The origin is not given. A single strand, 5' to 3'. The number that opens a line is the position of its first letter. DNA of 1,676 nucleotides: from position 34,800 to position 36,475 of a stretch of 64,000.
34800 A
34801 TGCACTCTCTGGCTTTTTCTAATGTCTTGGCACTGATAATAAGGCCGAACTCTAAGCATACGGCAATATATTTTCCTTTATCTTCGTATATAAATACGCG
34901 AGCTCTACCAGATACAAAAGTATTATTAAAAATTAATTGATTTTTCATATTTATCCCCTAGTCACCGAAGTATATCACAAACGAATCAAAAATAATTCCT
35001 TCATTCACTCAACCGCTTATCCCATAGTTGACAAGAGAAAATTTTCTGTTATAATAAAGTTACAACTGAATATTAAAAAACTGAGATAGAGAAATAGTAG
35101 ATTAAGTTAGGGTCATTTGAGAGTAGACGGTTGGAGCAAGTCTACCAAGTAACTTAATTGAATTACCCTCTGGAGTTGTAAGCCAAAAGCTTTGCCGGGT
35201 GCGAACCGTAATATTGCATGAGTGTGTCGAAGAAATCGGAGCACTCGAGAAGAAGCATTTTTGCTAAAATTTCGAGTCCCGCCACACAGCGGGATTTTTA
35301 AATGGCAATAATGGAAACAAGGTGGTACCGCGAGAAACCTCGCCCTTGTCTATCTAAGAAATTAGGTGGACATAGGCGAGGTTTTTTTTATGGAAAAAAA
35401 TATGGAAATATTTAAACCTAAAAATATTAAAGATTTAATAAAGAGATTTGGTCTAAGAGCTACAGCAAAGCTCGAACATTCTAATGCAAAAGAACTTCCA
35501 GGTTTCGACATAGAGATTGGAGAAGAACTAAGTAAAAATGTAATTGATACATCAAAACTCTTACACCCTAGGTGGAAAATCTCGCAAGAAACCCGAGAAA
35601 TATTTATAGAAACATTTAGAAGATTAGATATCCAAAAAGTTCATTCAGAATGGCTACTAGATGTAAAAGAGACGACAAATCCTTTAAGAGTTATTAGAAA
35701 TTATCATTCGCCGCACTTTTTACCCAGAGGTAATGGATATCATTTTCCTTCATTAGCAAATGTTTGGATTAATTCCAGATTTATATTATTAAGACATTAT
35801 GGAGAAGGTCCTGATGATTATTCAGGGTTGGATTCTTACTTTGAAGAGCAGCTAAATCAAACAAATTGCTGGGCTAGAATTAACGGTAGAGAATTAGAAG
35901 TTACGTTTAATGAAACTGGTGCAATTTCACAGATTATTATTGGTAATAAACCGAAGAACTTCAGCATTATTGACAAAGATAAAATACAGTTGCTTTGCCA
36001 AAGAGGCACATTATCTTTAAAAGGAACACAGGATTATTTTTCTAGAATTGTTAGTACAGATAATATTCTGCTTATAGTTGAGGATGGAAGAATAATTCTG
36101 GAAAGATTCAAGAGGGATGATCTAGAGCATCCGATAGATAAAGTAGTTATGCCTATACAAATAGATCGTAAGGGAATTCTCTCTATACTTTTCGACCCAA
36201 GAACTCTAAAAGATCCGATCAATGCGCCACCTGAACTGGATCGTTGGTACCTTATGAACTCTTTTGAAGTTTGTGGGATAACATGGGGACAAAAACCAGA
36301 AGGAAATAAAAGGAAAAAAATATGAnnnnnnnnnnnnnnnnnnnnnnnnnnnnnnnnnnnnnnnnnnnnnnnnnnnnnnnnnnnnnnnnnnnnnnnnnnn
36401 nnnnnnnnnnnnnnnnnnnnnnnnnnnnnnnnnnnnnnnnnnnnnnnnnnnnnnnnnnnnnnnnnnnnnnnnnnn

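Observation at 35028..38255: T-box riboswitch-controlled operon encoding a novel protein, a class I SAM methyltransferase and a core-MetE-like Zn-thiol methyltransferase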

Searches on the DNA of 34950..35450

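Call 4: search_rna_families(source=window, start=34950, end=35450, threshold=evalue, max_evalue=10, show_alignments=5)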
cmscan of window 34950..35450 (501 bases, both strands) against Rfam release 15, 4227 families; matches with E-value up to 10: 13.
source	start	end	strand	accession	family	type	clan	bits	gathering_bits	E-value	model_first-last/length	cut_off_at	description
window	35074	35350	+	RF00230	T-box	Cis-reg; leader;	-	89.9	93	2.3e-20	1-219/219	no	T-box leader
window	35337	35428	-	RF02629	RmaA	Gene; sRNA;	-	27.1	57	0.013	1-113/113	no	Regulator of motility and amylovoran A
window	35268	35406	+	RF03530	bglG-cis-reg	Cis-reg;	-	23.4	80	0.061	1-137/137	no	cis-regulatory element of the bglG/LicT operon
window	35333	35438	-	RF02379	csRNA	Gene; sRNA;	-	20.9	57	2.6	1-93/93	no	Cia-dependent small RNA csRNA1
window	35333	35431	-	RF02701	PsrR1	Gene; sRNA;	-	20.3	42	0.22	1-79/79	no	Photosynthesis regulatory RNA1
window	35179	35267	+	RF04245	MIR169_7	Gene; miRNA;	CL00098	18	44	1.6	1-85/85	no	MIR169_7 microRNA precursor family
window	35230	35298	+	RF01393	isrJ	Gene; sRNA;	-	17.7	37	0.86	1-75/75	no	isrJ Hfq binding RNA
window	35330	35389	+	RF03497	MIR5038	Gene; miRNA;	-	17.1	70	1.9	1-75/75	no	MIR5038 microRNA precursor family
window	35242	35303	+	RF01859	Phe_leader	Cis-reg; leader;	-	15.9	55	6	1-125/125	no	Phenylalanine leader peptide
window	35333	35386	+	RF03637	mir-5879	Gene; miRNA;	-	15.1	97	3.4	15-62/76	no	mir-5879 microRNA precursor family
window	35332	35436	-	RF02450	ncr1175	Gene; sRNA;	-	14.8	60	5.2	1-110/110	no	Bacillus sRNA ncr1175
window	35217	35302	+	RF00513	Trp_leader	Cis-reg; leader;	-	13.5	41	8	1-100/100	no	Tryptophan operon leader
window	35195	35347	+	RF01408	sraL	Gene; sRNA;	-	11.5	39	4.3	1-142/142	no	sraL Hfq binding RNA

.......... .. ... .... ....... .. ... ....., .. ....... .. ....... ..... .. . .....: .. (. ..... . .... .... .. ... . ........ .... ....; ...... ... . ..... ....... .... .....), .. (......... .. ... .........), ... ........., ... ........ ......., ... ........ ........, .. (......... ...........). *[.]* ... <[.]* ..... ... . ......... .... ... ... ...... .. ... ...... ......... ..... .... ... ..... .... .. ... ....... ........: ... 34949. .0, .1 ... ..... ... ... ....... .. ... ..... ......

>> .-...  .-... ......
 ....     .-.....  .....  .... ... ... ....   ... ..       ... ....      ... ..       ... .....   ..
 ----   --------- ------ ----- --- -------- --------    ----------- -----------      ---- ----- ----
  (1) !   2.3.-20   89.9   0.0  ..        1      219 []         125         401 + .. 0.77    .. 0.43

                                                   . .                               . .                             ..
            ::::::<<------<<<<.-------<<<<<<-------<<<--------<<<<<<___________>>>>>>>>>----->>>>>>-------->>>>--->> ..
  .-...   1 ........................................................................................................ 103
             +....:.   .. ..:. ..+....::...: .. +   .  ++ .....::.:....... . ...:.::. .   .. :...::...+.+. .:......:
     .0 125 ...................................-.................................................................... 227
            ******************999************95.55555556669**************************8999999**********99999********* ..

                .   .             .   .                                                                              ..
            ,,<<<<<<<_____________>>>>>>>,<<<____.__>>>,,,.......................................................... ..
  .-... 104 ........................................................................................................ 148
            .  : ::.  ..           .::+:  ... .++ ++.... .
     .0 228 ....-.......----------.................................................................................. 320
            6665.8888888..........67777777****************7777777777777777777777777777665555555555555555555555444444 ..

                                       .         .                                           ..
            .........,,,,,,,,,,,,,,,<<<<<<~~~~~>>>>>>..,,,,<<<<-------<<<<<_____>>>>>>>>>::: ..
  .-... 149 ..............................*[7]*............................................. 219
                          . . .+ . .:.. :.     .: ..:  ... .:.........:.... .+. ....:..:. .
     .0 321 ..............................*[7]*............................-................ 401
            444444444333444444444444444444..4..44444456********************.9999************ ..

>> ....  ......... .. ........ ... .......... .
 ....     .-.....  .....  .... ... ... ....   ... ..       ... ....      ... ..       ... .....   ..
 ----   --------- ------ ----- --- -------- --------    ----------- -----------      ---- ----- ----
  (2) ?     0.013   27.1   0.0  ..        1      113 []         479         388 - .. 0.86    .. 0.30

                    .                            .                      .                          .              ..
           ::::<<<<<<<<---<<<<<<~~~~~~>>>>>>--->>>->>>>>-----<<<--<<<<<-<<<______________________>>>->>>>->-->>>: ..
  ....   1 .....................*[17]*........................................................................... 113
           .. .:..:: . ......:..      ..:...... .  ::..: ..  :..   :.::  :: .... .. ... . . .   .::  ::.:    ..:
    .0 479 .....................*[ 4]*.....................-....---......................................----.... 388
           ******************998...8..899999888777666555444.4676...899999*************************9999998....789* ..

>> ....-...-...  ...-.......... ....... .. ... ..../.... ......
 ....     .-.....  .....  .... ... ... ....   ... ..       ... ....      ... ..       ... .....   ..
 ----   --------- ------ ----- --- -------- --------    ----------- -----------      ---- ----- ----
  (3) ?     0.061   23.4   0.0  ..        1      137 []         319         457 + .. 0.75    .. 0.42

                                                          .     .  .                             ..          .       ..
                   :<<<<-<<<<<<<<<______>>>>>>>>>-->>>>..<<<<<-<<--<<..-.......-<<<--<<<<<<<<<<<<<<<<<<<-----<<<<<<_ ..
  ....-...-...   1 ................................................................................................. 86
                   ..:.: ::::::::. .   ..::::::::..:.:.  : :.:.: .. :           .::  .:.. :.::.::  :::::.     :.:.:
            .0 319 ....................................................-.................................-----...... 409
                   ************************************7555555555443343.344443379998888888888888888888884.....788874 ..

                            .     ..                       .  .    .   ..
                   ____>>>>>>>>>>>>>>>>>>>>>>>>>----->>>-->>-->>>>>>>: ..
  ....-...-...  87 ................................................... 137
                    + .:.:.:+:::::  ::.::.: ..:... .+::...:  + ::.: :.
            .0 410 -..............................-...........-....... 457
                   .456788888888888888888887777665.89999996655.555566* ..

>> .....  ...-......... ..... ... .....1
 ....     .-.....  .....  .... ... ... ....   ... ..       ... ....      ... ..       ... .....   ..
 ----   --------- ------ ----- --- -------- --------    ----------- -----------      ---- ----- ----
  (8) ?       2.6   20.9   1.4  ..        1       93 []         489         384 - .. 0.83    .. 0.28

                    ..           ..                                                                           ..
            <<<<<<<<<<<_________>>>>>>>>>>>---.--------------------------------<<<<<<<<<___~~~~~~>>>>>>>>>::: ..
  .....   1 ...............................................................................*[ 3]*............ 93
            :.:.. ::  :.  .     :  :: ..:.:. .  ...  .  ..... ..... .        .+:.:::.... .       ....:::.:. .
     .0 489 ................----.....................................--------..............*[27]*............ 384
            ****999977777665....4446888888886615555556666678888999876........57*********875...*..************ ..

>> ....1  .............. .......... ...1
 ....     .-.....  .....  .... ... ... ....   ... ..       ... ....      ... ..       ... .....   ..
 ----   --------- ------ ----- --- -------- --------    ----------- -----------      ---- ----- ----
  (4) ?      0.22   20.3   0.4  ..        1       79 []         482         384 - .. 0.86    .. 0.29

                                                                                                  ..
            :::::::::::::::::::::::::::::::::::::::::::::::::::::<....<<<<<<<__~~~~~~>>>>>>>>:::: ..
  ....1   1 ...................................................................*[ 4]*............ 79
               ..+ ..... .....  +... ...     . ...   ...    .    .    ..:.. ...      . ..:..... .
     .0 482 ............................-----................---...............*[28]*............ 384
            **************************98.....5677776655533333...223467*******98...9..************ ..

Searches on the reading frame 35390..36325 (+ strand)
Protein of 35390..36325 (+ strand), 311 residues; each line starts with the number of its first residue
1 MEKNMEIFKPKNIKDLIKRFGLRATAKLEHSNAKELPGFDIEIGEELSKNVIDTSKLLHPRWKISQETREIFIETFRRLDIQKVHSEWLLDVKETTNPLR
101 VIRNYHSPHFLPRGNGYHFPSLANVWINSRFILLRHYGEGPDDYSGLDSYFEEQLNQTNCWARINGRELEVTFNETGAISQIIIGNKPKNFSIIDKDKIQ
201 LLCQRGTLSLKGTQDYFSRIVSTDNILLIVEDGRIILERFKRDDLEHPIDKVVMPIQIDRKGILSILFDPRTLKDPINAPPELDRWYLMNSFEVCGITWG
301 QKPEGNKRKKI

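Call 7: search_protein_families(library=pfam, proteins=[window:35390-36325:+], max_evalue=0.01)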
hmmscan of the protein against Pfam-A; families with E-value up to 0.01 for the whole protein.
window:35390-36325:+ (311 aa): 0 families

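Call 8: search_protein_families(library=ncbifam, proteins=[window:35390-36325:+], max_evalue=0.01)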
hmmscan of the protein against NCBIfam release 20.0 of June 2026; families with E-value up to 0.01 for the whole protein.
window:35390-36325:+ (311 aa): 0 families

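Call 11: find_homologous_proteins(query=window:35390-36325:+)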
Query window:35390-36325:+ (311 aa): 1 proteins with E <= 0.001 among 821 candidates.
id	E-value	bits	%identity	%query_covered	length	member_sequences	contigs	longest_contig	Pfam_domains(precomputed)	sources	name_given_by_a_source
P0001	4.1e-210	715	100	100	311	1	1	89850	-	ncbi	-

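Call 28: search_protein_representatives(protein=window:35390-36325:+)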
Query: 311 residues. Proteins with E-value up to 0.001 (for the whole library): 27; up to 1e-10: 3; up to 1e-30: 1. The best 27 are listed.
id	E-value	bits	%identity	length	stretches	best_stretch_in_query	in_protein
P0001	1.3e-210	714.6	100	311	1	1-311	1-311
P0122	3.4e-18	82.5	35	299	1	83-302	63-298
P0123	1.7e-13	67.0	31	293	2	156-300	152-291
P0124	5.2e-10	55.6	33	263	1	62-301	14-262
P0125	1.0e-09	54.6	29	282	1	34-297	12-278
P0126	1.2e-09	54.4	33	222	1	79-300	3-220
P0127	1.6e-09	53.9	28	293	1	31-300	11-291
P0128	2.0e-09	53.7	40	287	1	202-302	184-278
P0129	1.1e-08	51.2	29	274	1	30-300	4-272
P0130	1.1e-08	51.2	31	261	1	120-300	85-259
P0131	1.8e-08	50.5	48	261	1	227-300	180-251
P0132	5.4e-08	48.9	28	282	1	30-300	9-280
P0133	6.6e-08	48.7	35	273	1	168-306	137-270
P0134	2.3e-07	46.9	28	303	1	162-300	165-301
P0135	8.9e-07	45.0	33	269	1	151-299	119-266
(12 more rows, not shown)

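Call 51: search_protein_families(library=pfam, alignment_id=A3, max_evalue=0.01)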
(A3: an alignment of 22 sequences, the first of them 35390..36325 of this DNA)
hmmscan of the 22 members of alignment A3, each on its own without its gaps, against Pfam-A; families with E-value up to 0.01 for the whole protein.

A. member 1, window:35390-36325:+ (311 aa): 0 families

B. families by the number of members that match (of 22 scanned): 1 family
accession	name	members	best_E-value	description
PF07341.16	DUF1473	1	0.00039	Protein of unknown function (DUF1473)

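Call 56: predict_structure(alignment_id=A3)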
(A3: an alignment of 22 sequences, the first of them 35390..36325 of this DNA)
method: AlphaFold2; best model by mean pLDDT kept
length: 311 residues; sequences in the alignment: 22
mean_pLDDT: 79.4   pTM: 0.74
mean pLDDT of the five models: 79.4, 79.0, 78.9, 78.6, 76.4
residues with pLDDT >= 90: 170; 70-90: 47; 50-70: 46; < 50: 48
segments of 3 or more residues with pLDDT < 50: 1-10, 16-19, 21-37, 49-52, 55-58, 306-311
pLDDT, mean of each block of 10 residues (from residue 1): 35 50 36 45 53 49 88 93 96 92 94 92 94 85 63 90 90 97 83 92 96 61 84 95 87 96 94 96 93 93 55 46
secondary structure, 60 per line:
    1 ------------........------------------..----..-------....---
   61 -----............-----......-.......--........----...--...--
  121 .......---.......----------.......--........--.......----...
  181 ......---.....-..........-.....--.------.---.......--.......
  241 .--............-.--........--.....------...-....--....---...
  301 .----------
elements in order: H13-20 H54-57 H66-77 E83-85 E90-96 E99-106 E111-113 E116-118 E121-127 E131-137 E148-154 E157-164 E167-173 E178-186 E190-194 H196-205 E207-211 E225-231 E234-241 E244-255 H260-267 H270-274 H285-288 H291-294 E298-301

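Call 60: fold_search(model_id=the predicted structure, library=pdb)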
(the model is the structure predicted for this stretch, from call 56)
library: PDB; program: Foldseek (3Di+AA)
matches with E <= 10: 883; with E <= 0.001: 1
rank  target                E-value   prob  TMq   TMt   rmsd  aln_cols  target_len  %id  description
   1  3u1w_A                5.1e-04  0.85  0.16  0.19  16.9       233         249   11  Crystal structure of a Calcium binding protein (BDI_1975) from Parabacteroides distasonis ATCC 8503 at 2.00 A resoluti (released 2012-01-25)
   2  3u1w_C                1.7e-03  0.84  0.16  0.19  14.8       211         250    9  Crystal structure of a Calcium binding protein (BDI_1975) from Parabacteroides distasonis ATCC 8503 at 2.00 A resoluti (released 2012-01-25)
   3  5zm8_A                3.9e-02  0.09  0.12  0.10  25.5       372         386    9  Crystal structure of ORP2-ORD in complex with PI(4,5)P2 (released 2019-01-02)
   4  7cyz_A                4.4e-02  0.20  0.13  0.11  18.6       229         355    6  The structure of human ORP3 OSBP-related domain (released 2020-10-28)
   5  8j07_k3               4.6e-02  0.10  0.11  0.07  18.9       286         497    9  96nm repeat of human respiratory doublet microtubule and associated axonemal complexes (released 2023-07-26)
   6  5zm7                  6.4e-02  0.30  0.13  0.11  16.7       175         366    6  Crystal structure of ORP1-ORD in complex with cholesterol at 3.4 A resolution (released 2019-02-27)
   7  7v62_A                6.4e-02  0.18  0.13  0.10  20.2       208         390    6  Crystal structure of human OSBP ORD in complex with cholesterol (released 2022-06-08)
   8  5zm6_B                7.6e-02  0.15  0.14  0.12  20.2       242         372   10  Crystal structure of ORP1-ORD in complex with PI(4,5)P2 (released 2019-02-27)
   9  8rf9                  8.0e-02  0.18  0.17  0.03  17.2       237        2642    8  CgsiGP1 sample in nanodisc (released 2024-03-20)
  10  7v62_B                8.4e-02  0.16  0.12  0.10  17.5       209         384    6  Crystal structure of human OSBP ORD in complex with cholesterol (released 2022-06-08)
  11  7e7t_B                8.4e-02  0.14  0.14  0.16  15.5       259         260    9  Crystal structure of RSL mutant in complex with sugar Ligand (released 2021-04-14)
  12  2ol7_A                8.9e-02  0.35  0.21  0.24  16.3       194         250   10  The crystal structure of OspA mutant (released 2007-12-11)
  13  7r5k_Q0               8.9e-02  0.09  0.13  0.12  19.0       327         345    8  Human nuclear pore complex (constricted) (released 2022-06-22)
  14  5zm5                  1.1e-01  0.28  0.13  0.10  15.2       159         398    6  Crystal structure of human ORP1-ORD in complex with cholesterol at 2.6 A resolution (released 2019-02-27)
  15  8ho7_A                1.1e-01  0.12  0.14  0.06  19.7       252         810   11  The cryo-EM structure of cellobiose phosphorylase from Clostridium thermocellum (released 2023-12-13)
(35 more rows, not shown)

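Call 65: find_encoding_contigs(protein=P0122, flank=5000, max_places=3)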
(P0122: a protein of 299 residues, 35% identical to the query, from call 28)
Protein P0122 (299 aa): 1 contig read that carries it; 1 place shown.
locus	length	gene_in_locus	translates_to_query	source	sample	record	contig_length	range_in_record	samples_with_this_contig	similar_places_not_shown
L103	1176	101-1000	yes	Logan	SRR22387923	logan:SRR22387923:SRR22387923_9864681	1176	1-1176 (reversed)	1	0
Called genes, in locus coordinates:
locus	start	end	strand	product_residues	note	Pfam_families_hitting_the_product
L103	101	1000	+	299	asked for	-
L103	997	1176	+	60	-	?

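Call 66: find_encoding_contigs(protein=P0123, flank=5000, max_places=3)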
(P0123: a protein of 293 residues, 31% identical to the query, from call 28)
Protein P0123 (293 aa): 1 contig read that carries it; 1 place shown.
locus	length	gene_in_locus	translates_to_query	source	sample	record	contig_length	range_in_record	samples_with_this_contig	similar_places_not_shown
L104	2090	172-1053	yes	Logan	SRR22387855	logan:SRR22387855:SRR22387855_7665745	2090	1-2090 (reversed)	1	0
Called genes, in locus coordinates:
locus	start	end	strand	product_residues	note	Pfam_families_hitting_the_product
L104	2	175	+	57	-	?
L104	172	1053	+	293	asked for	-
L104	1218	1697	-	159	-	PF16320:Ribosomal_L12_N, PF00542:Ribosomal_L12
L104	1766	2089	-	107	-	?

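Call 102: list_cluster_members(proteins=[P0001, P0002, P0148])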
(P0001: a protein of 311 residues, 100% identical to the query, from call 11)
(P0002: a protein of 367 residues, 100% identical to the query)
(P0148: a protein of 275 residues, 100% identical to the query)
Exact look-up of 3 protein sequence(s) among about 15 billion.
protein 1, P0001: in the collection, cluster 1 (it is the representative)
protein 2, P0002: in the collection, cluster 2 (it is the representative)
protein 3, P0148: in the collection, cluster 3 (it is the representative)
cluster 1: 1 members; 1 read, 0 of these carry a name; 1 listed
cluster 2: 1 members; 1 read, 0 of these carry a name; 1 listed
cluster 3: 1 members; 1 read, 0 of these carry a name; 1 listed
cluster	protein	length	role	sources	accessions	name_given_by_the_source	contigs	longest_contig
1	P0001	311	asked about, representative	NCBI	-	-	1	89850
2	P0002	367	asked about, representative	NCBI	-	-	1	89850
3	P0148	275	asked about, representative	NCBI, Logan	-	-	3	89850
